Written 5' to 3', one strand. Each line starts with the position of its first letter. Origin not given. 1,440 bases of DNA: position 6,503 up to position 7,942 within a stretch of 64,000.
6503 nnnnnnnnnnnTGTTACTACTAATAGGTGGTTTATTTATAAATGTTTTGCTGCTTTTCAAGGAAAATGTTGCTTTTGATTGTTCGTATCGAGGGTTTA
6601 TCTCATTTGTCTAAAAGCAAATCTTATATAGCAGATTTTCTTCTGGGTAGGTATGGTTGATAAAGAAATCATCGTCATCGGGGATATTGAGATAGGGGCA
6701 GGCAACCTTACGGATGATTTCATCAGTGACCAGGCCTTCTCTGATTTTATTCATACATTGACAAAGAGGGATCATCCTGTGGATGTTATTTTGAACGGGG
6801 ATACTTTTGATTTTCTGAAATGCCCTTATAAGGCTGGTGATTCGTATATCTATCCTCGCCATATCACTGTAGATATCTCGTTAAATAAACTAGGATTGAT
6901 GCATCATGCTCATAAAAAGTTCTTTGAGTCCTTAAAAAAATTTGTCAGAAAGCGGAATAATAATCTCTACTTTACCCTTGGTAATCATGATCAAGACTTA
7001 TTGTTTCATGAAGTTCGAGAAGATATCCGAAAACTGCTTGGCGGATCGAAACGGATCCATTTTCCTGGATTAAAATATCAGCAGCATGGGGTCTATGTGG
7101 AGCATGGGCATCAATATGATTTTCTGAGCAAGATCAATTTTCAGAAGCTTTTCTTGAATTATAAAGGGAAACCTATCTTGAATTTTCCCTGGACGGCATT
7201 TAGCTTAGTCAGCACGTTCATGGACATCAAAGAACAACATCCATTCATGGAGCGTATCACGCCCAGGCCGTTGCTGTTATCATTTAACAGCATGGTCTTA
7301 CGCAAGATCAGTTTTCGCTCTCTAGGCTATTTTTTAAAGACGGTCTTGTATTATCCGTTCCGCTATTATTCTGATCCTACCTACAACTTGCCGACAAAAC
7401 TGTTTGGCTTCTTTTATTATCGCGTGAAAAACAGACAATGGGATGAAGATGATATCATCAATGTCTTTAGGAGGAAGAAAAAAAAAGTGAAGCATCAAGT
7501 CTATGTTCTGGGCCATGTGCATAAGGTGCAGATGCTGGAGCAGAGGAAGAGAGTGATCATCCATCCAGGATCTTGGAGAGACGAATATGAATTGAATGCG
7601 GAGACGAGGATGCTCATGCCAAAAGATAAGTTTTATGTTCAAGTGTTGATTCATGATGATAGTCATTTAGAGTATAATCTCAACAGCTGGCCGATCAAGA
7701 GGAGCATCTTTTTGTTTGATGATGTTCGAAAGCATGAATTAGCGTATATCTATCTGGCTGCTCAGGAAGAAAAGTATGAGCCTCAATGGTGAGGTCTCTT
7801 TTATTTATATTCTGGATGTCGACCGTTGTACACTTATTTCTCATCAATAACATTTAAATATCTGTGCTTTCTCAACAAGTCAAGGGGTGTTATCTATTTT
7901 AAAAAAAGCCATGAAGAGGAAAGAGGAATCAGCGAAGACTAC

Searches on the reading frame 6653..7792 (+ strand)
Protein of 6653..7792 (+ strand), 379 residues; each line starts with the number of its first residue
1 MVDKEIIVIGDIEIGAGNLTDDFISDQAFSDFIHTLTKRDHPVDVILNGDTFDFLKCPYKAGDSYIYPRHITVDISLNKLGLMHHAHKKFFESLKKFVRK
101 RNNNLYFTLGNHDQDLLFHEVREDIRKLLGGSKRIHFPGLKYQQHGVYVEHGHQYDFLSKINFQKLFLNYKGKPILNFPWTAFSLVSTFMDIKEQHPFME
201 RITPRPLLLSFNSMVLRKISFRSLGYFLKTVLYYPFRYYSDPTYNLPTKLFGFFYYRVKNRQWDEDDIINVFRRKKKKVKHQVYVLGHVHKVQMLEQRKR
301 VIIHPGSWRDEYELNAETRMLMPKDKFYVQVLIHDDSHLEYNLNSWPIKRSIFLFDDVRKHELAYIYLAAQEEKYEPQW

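Call 19: search_protein_families(library=pfam, proteins=[window:6653-7792:+], max_evalue=0.01)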
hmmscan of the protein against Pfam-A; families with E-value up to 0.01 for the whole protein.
window:6653-7792:+ (379 aa): 2 families
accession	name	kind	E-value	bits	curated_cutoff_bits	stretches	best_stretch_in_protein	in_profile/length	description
PF12850.12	Metallophos_2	-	2.6e-05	24.7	27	1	273-311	100-138/154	Calcineurin-like phosphoesterase superfamily domain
PF00149.33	Metallophos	-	0.0088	16.9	21.5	0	6-165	3-130/191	Calcineurin-like phosphoesterase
